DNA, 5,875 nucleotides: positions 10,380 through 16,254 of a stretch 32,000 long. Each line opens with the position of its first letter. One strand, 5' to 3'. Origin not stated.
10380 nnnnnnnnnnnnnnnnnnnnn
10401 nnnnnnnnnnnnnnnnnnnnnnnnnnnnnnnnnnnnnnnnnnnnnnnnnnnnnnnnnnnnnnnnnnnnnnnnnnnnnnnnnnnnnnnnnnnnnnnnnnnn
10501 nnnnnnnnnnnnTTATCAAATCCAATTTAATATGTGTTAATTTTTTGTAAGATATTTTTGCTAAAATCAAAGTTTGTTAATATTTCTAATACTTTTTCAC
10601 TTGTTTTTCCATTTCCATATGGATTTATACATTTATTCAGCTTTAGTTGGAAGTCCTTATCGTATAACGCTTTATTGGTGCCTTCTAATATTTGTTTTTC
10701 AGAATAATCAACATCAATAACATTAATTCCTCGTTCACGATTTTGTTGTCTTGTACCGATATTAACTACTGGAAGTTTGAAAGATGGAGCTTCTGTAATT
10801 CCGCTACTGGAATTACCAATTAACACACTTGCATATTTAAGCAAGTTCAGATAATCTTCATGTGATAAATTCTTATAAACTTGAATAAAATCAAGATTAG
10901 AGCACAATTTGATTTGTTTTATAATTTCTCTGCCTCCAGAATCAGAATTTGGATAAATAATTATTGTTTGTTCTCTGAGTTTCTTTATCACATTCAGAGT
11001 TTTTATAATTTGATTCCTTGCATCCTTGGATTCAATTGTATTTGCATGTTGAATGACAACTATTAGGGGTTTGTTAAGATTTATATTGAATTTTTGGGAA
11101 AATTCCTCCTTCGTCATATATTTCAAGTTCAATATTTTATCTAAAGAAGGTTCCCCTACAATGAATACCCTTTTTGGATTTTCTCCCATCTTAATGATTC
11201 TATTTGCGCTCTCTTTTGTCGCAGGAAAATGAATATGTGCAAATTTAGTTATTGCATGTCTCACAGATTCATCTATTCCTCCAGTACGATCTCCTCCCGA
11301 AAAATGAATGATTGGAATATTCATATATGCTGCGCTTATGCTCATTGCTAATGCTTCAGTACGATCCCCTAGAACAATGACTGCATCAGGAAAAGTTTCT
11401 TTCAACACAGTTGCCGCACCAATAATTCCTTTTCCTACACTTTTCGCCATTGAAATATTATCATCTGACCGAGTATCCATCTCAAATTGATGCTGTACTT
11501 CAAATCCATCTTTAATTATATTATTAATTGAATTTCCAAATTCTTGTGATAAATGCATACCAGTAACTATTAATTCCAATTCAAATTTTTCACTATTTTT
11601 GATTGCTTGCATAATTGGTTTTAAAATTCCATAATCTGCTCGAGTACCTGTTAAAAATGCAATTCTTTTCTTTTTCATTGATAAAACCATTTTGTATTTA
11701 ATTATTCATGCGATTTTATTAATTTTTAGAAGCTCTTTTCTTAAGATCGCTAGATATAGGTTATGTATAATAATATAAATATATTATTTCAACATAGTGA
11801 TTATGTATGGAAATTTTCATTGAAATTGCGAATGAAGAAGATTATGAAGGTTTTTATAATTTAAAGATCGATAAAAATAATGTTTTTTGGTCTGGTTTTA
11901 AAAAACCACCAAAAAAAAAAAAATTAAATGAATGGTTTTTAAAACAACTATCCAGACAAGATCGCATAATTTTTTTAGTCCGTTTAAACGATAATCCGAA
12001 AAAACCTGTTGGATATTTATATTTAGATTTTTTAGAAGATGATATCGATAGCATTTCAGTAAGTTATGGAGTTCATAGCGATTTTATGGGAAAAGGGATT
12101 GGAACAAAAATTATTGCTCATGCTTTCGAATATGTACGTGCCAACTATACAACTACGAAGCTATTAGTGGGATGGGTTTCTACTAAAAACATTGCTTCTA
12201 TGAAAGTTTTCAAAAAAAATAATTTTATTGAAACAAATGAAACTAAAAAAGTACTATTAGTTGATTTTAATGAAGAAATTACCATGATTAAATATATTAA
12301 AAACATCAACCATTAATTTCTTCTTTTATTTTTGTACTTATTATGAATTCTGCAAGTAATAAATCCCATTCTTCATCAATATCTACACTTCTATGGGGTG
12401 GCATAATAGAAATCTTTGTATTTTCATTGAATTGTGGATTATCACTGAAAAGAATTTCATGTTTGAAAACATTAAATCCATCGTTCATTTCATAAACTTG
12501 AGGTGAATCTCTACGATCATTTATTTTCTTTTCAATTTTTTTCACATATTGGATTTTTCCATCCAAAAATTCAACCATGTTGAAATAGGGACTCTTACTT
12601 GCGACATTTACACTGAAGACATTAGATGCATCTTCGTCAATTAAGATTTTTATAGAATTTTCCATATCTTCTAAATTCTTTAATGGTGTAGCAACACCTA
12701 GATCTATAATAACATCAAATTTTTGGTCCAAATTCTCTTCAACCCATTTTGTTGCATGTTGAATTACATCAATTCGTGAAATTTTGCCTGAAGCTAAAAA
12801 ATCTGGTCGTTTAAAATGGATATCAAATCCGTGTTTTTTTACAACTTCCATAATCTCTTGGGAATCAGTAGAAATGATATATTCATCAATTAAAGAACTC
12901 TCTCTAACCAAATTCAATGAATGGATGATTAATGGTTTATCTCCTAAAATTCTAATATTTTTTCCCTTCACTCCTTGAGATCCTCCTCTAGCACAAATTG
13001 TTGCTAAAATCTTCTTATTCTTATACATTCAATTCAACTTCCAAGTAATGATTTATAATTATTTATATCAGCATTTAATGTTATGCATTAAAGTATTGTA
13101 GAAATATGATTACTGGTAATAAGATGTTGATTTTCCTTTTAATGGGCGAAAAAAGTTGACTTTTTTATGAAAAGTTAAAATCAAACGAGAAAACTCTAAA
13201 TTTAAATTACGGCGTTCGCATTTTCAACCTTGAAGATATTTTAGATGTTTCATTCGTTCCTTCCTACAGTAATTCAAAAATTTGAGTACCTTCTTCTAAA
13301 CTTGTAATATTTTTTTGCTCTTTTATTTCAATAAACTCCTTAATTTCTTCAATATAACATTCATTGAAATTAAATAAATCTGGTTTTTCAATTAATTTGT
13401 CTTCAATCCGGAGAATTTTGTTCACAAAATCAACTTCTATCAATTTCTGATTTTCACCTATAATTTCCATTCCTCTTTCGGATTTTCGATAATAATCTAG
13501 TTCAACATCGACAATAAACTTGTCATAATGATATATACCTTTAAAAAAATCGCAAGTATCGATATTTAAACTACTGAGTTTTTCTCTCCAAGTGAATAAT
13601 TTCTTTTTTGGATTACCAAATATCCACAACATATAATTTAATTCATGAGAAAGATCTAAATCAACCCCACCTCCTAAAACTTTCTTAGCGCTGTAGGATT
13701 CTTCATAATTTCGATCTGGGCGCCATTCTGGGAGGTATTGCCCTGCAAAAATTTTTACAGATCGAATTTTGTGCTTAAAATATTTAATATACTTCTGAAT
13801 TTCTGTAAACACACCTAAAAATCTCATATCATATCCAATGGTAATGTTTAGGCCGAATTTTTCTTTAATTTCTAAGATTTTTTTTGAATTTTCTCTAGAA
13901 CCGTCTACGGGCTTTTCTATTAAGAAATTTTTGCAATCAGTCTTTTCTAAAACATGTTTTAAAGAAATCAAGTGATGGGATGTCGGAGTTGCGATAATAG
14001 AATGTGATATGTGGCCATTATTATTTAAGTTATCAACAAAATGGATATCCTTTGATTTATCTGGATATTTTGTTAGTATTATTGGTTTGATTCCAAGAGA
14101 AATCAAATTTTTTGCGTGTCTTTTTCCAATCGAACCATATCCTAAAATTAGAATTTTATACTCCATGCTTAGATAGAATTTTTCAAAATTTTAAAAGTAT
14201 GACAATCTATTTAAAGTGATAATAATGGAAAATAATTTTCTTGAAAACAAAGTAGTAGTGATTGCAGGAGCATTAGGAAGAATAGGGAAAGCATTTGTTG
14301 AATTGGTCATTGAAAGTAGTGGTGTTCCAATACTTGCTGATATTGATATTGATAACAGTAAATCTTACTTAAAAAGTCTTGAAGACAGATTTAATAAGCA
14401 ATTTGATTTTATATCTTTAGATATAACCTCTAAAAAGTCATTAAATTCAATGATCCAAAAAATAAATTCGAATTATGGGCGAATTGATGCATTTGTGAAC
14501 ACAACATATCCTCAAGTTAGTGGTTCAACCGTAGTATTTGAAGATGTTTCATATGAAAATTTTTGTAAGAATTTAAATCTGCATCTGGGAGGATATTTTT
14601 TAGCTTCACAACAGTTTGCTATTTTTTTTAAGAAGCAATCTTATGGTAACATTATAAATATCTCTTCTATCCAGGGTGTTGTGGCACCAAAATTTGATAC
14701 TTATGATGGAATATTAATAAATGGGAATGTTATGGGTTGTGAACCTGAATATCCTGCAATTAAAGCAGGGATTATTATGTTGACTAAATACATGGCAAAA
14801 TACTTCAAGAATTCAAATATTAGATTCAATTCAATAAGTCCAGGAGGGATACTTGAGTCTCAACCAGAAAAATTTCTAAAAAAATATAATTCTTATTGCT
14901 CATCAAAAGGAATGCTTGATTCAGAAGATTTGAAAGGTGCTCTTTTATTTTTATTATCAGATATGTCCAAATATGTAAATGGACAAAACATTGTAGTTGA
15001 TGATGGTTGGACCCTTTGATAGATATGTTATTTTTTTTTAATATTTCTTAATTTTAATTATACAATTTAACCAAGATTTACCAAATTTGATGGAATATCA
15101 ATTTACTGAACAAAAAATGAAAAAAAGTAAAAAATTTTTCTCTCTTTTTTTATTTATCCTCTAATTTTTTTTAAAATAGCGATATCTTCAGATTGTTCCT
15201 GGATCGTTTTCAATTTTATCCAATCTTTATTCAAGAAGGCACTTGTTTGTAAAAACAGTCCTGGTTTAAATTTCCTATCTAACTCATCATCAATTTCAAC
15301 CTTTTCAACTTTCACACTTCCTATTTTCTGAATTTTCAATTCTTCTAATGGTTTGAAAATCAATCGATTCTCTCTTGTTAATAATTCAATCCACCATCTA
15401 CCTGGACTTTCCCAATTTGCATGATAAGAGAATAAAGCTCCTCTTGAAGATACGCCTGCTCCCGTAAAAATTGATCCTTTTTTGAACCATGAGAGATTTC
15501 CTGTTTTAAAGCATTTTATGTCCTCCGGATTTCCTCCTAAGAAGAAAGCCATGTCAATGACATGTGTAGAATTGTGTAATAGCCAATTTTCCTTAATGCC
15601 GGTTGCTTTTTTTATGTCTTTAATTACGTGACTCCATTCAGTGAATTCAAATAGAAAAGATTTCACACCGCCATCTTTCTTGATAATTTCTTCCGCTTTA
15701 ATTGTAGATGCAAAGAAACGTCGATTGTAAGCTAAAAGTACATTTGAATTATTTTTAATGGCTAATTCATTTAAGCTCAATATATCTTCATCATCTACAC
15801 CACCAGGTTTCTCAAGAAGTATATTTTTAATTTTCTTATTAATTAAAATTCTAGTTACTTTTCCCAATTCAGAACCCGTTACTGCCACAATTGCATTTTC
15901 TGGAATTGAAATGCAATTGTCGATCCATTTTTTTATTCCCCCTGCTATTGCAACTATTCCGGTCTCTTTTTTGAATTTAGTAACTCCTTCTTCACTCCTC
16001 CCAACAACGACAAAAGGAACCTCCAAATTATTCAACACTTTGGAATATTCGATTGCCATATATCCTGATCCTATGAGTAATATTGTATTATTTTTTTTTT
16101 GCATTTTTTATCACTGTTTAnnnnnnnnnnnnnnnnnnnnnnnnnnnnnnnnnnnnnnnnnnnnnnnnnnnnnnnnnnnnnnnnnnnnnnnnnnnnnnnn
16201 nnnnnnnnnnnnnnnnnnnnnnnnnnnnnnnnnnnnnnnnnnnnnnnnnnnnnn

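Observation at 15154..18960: ACP-less FkbH/HAD-IIIC fusion protein coupled to two Gfo/Idh/MocA dehydrogenases: candidate undescribed acyl-substituent module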

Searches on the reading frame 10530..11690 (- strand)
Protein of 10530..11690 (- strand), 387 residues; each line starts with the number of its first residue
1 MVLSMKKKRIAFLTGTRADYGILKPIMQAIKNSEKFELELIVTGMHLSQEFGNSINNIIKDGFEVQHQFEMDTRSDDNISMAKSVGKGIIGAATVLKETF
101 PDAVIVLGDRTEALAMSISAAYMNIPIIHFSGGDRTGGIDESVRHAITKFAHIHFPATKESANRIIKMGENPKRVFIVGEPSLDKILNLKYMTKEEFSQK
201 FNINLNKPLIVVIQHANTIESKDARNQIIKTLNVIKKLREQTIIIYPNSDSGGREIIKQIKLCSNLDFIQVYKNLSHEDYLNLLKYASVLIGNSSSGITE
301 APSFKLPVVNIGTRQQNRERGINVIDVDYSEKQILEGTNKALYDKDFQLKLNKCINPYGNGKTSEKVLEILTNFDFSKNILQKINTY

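Call 103: search_protein_families(library=ncbifam, proteins=[window:10530-11690:-], max_evalue=0.00001)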
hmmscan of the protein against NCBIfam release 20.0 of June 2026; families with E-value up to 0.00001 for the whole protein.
window:10530-11690:- (387 aa): 2 families
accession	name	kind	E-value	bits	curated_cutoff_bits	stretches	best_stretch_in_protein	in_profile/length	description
TIGR03568.1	NeuC_NnaA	equivalog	5.2e-139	463.2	235.9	1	8-371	1-365/365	UDP-N-acetylglucosamine 2-epimerase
TIGR00236.1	wecB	equivalog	1.1e-38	133.4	210.15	1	10-373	3-364/366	non-hydrolyzing UDP-N-acetylglucosamine 2-epimerase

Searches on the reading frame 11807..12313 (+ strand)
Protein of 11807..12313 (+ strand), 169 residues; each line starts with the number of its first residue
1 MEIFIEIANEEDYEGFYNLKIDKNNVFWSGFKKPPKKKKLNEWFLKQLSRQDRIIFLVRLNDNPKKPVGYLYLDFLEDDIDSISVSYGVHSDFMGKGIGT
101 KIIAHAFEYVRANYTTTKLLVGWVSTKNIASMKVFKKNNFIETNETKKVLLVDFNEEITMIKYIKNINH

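Call 4: search_protein_families(library=pfam, proteins=[window:11807-12313:+], max_evalue=0.01)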
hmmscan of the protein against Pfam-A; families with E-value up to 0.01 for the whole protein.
window:11807-12313:+ (169 aa): 3 families
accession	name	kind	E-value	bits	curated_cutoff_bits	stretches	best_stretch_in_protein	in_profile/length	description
PF13302.13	Acetyltransf_3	-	3.1e-10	41.3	25.4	1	9-140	8-137/138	Acetyltransferase (GNAT) domain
PF00583.31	Acetyltransf_1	-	6.4e-09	36.6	20.7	1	35-140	16-116/116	Acetyltransferase (GNAT) family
PF13508.13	Acetyltransf_7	-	5.9e-06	27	27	1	56-141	5-83/84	Acetyltransferase (GNAT) domain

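Call 5: search_protein_families(library=ncbifam, proteins=[window:11807-12313:+], max_evalue=0.01)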
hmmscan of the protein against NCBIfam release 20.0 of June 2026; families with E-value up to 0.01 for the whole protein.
window:11807-12313:+ (169 aa): 1 family
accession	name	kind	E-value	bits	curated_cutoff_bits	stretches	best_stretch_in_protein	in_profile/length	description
TIGR01575.1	rimI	equivalog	0.0002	21.5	86.4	1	44-148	23-120/132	ribosomal protein S18-alanine N-acetyltransferase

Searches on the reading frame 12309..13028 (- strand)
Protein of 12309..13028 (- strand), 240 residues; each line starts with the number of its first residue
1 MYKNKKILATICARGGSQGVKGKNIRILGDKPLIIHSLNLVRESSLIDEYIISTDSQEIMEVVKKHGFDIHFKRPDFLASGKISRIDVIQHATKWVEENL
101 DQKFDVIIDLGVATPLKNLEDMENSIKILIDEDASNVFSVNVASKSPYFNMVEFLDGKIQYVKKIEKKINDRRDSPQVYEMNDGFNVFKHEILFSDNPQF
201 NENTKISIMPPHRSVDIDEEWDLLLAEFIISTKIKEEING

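Call 103: search_protein_families(library=ncbifam, proteins=[window:12309-13028:-], max_evalue=0.00001)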
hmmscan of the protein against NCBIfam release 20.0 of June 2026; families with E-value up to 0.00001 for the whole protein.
window:12309-13028:- (240 aa): 6 families
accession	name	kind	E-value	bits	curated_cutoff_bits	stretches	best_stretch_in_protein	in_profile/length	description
TIGR03584.1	PseF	equivalog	2.3e-30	105.9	205.7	1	8-229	1-219/222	pseudaminic acid cytidylyltransferase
NF003952.0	PRK05450.1-5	subfamily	8.6e-10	38.2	193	1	6-135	2-122/250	3-deoxy-manno-octulosonate cytidylyltransferase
NF003948.0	PRK05450.1-1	equivalog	4.5e-09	35.9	281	1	4-134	3-125/248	3-deoxy-manno-octulosonate cytidylyltransferase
NF009905.0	PRK13368.1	subfamily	3.8e-07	29.7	255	1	6-139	2-124/243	3-deoxy-manno-octulosonate cytidylyltransferase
NF003950.0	PRK05450.1-3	subfamily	7.3e-07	28.8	234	1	7-138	3-126/248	3-deoxy-manno-octulosonate cytidylyltransferase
TIGR00466.1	kdsB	equivalog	9.9e-06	25.1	155.2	0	10-77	6-72/241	3-deoxy-manno-octulosonate cytidylyltransferase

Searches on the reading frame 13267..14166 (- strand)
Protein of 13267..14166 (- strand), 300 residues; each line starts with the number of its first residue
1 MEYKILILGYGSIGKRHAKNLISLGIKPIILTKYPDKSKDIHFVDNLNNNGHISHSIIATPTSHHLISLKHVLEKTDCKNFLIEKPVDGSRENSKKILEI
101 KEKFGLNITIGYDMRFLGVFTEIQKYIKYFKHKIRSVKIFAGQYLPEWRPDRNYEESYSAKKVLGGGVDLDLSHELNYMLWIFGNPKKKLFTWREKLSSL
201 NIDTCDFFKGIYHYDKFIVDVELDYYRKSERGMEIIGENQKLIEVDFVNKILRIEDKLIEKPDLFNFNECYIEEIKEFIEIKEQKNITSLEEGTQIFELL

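Call 4: search_protein_families(library=pfam, proteins=[window:13267-14166:-], max_evalue=0.01)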
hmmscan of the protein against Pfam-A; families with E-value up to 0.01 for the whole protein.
window:13267-14166:- (300 aa): 3 families
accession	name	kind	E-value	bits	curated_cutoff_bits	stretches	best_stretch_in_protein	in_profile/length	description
PF22725.1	GFO_IDH_MocA_C3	-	3.4e-05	24.3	27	1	134-241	16-122/124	GFO/IDH/MocA C-terminal domain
PF01408.29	GFO_IDH_MocA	-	0.00015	22.9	24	0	34-111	35-119/120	Oxidoreductase family, NAD-binding Rossmann fold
PF02826.25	2-Hacid_dh_C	-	0.0011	18.9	25.1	1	4-71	38-113/178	D-isomer specific 2-hydroxyacid dehydrogenase, NAD binding domain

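Call 5: search_protein_families(library=ncbifam, proteins=[window:13267-14166:-], max_evalue=0.01)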
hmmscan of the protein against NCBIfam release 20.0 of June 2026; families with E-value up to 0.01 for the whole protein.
window:13267-14166:- (300 aa): 5 families
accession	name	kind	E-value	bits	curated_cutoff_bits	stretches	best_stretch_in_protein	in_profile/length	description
TIGR04380.1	myo_inos_iolG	equivalog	3.4e-12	45.9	355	1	3-286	2-300/330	inositol 2-dehydrogenase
NF040723.1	UDP-GlcNAcDh_Arch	equivalog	1.2e-09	38.1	450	1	56-293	64-287/302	UDP-N-acetylglucosamine 3-dehydrogenase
NF007574.0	PRK10206.1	equivalog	6.3e-06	25.5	352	1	39-214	49-216/345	oxidoreductase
NF052479.1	LevoglcsnDh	equivalog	6.9e-05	21.7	650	1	56-168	77-186/386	levoglucosan dehydrogenase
NF041392.1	XylDh_Gfo6_Halo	equivalog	0.0056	15.5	350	1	58-115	88-143/350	D-xylose 1-dehydrogenase Gfo6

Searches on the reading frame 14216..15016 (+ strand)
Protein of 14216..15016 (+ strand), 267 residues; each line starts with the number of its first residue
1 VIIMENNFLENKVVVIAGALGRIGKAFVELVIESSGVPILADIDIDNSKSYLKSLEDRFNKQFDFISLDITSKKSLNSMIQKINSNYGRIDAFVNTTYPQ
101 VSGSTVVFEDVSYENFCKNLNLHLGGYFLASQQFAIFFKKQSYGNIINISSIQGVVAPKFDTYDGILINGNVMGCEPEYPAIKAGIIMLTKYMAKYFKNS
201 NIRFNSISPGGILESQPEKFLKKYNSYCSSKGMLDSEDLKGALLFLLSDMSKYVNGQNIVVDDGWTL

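Call 4: search_protein_families(library=pfam, proteins=[window:14216-15016:+], max_evalue=0.01)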
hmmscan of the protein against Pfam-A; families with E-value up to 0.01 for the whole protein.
window:14216-15016:+ (267 aa): 4 families
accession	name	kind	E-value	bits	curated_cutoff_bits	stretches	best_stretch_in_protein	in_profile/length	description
PF13561.12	adh_short_C2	-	2.3e-33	116.2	27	1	23-266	8-236/236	Enoyl-(Acyl carrier protein) reductase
PF00106.31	adh_short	-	4.3e-27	95.3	26.6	2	12-157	1-142/195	short chain dehydrogenase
PF01113.26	DapB_N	-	0.00029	21.4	25.6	1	14-101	3-79/124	Dihydrodipicolinate reductase, N-terminus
PF08659.16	KR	-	0.00053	20.4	22.6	1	14-120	3-109/180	KR domain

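Call 5: search_protein_families(library=ncbifam, proteins=[window:14216-15016:+], max_evalue=0.01)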
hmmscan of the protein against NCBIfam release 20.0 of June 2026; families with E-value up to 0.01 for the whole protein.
window:14216-15016:+ (267 aa): 197 families (the best 25 are shown)
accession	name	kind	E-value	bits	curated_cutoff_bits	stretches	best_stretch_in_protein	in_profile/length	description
NF006619.0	PRK09186.1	equivalog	2.8e-99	331.9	255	1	9-267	2-256/256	oxidoreductase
NF050062.1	FlagModPtmA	equivalog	1.6e-89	299.8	350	1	9-267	2-256/256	flagellin modification protein PtmA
NF006132.0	PRK08277.1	subfamily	2.2e-30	106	281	1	6-265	5-274/280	D-mannonate oxidoreductase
NF050023.1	7alphHDSH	equivalog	4e-30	105.1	450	1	9-266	4-250/259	7alpha-hydroxysteroid dehydrogenase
NF004198.0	PRK05653.1-3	equivalog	2e-29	102.8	296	1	7-264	3-245/248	3-oxoacyl-ACP reductase FabG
NF053702.1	TrHdxCHCADhChcB1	equivalog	8.9e-28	97.3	400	1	10-266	3-241/250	trans-4-hydroxycyclohexanecarboxylate dehydrogenase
NF009466.0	PRK12826.1-2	subfamily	1.2e-27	97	222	1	10-264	2-243/248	3-oxoacyl-ACP reductase FabG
NF004791.0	PRK06138.1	equivalog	1.8e-27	96.2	312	1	9-266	3-250/252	SDR family oxidoreductase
NF005853.0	PRK07774.1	equivalog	2.8e-27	95.7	303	1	9-266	4-247/250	SDR family oxidoreductase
NF009093.0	PRK12429.1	subfamily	4e-27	95.1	258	1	9-266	3-257/259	3-hydroxybutyrate dehydrogenase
NF005559.1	PRK07231.1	subfamily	5e-27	95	215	1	9-266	2-248/249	glucose 1-dehydrogenase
NF006070.0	PRK08213.1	subfamily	1.9e-26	93.1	279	1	48-266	49-257/259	gluconate 5-dehydrogenase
NF052558.1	MBtsdlDhBudC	equivalog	3.1e-26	92.5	270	1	10-266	2-242/250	meso-2,3-butanediol dehydrogenase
NF005309.0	PRK06841.1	subfamily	4.8e-26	91.8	286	1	8-266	11-253/255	GolD/DthD family dehydrogenase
TIGR01830.1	3oxo_ACP_reduc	equivalog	5.8e-26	91.6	297.75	1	14-264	1-237/239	3-oxoacyl-[acyl-carrier-protein] reductase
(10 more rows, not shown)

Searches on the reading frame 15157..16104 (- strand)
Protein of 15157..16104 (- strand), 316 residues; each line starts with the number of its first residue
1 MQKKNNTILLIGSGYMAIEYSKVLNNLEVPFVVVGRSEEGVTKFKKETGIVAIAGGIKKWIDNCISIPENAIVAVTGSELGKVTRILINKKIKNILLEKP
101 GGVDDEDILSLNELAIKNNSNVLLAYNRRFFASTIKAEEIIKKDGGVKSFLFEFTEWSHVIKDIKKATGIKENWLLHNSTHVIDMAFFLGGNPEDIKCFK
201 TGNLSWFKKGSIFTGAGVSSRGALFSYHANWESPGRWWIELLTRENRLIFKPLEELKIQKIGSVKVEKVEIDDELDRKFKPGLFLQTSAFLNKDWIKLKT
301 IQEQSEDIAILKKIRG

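Call 4: search_protein_families(library=pfam, proteins=[window:15157-16104:-], max_evalue=0.01)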
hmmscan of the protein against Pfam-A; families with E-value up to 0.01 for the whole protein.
window:15157-16104:- (316 aa): 1 family
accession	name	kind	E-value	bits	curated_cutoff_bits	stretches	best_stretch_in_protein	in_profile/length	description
PF00070.33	Pyr_redox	-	0.0029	18.5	22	0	8-46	2-40/82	Pyridine nucleotide-disulphide oxidoreductase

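Call 5: search_protein_families(library=ncbifam, proteins=[window:15157-16104:-], max_evalue=0.01)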
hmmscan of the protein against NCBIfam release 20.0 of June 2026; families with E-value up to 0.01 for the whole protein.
window:15157-16104:- (316 aa): 1 family
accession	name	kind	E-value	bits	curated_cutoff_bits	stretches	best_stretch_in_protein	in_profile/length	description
TIGR04380.1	myo_inos_iolG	equivalog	0.00018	20.5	355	1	28-143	28-139/330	inositol 2-dehydrogenase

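Call 32: search_solved_structures(query=window:15157-16104:-, max_evalue=1)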
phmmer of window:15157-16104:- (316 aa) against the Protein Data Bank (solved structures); distinct sequences matched with E-value up to 1: 7.
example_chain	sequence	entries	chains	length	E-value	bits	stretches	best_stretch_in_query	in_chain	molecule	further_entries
3e82_A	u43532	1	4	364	0.042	16.2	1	5-206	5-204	Putative oxidoreductase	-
3fhl_A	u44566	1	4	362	0.23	13.8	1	93-196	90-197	Putative oxidoreductase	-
2yzi_A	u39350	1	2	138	0.59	12.4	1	19-104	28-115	Hypothetical protein PH0107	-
3e18_A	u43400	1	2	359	0.63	12.4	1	70-144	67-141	oxidoreductase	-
9azo_A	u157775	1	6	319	0.77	12.1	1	6-193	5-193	PmdC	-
3euw_A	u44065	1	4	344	0.87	11.9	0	9-188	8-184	Myo-inositol dehydrogenase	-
4dna_A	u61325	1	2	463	0.98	11.7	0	7-47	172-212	Probable glutathione reductase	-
